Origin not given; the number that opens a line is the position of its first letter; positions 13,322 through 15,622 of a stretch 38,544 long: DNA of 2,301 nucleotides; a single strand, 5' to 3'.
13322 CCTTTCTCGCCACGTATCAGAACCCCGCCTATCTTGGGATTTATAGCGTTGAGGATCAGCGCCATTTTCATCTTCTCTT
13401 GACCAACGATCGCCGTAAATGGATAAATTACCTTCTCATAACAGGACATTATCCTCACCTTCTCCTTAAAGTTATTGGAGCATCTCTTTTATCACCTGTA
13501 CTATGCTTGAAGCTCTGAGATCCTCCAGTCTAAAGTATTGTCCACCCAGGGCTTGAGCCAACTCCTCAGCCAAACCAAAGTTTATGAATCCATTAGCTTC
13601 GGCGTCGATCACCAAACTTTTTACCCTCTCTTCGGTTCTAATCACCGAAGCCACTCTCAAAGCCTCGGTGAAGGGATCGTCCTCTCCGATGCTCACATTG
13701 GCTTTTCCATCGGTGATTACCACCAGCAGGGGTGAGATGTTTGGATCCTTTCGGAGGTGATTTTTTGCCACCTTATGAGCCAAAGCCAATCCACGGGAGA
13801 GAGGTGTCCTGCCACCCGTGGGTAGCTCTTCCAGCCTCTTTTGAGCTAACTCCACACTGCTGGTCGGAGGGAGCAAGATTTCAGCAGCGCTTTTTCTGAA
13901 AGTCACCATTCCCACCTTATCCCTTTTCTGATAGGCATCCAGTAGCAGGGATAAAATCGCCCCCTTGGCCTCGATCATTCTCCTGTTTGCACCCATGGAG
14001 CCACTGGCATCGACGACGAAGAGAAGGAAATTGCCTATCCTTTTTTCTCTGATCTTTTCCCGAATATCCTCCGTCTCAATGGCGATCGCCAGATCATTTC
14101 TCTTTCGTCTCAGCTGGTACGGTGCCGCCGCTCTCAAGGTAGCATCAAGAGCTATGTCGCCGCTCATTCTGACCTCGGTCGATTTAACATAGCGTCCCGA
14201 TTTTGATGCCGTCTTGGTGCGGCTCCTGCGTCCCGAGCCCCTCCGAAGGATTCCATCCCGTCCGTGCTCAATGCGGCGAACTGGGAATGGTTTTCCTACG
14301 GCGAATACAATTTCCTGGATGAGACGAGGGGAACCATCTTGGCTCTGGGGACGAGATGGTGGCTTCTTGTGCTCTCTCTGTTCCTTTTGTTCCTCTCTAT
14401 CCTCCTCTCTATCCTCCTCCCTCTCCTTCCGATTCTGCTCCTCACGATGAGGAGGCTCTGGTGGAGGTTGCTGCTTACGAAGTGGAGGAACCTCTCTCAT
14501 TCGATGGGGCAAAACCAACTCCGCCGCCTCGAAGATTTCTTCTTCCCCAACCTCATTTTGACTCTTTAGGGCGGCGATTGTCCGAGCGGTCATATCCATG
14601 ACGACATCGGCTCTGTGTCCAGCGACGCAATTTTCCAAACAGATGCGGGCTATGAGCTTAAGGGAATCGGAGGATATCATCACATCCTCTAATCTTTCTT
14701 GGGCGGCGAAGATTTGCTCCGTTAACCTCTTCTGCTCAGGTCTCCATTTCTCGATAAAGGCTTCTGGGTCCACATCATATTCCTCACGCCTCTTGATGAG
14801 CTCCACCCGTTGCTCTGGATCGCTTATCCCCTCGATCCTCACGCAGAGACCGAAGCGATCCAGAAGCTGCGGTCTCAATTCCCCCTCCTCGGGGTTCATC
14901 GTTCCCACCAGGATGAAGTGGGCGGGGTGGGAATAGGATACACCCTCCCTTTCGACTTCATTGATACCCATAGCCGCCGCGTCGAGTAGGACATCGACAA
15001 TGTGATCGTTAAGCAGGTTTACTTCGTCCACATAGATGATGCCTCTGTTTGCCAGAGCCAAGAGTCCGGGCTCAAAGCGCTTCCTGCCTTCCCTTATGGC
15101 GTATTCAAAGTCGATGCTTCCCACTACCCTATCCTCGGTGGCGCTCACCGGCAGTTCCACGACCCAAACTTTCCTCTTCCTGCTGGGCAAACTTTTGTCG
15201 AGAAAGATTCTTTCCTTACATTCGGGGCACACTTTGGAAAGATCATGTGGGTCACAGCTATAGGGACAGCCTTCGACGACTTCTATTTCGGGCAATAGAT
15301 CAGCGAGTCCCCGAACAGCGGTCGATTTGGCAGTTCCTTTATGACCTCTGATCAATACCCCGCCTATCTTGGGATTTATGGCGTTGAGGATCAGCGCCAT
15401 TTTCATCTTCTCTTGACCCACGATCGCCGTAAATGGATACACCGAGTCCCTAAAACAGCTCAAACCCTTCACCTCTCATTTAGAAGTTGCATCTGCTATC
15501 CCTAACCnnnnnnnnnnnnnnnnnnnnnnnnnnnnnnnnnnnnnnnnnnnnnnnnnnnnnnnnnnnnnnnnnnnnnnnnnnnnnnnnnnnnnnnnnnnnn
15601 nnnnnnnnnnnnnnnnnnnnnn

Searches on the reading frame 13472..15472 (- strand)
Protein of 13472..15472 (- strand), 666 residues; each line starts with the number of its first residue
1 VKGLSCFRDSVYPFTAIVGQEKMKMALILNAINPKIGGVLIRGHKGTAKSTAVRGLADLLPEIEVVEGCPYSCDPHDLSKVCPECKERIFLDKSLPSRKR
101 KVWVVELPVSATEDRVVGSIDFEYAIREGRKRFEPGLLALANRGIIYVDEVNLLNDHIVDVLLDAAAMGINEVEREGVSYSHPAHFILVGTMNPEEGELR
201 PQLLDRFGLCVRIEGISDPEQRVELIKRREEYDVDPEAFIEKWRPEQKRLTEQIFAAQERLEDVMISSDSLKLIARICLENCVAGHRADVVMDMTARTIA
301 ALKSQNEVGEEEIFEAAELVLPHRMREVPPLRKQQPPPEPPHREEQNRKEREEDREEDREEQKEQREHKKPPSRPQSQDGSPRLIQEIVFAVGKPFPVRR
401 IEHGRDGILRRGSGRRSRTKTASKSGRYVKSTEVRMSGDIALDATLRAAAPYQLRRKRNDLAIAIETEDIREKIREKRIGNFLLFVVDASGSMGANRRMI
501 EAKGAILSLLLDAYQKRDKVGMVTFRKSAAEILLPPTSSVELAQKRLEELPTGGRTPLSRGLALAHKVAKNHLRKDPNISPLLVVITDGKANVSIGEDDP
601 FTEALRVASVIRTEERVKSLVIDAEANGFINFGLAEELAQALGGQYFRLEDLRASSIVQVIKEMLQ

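Call 19: search_protein_families(library=pfam, proteins=[window:13472-15472:-], max_evalue=0.001)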
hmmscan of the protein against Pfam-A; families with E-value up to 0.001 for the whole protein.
window:13472-15472:- (666 aa): 6 families
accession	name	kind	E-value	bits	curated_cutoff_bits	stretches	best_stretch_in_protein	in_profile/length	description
PF13519.12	VWA_2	-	1.8e-15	57.9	27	1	483-590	1-107/107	von Willebrand factor type A domain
PF17863.7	AAA_lid_2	-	1.2e-11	44.6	22.7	1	273-334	3-68/74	AAA lid domain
PF01078.27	Mg_chelatase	-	1e-10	41.8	20.3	1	128-195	92-159/207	Magnesium chelatase, subunit ChlI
PF07728.20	AAA_5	-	2e-10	41.2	22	1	99-207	25-139/139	AAA domain (dynein-related subfamily)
PF00092.34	VWA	-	1.8e-08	35.2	23.8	1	483-621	2-136/174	von Willebrand factor type A domain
PF00493.29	MCM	-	0.00043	19.9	23.3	0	132-199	111-178/224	MCM P-loop domain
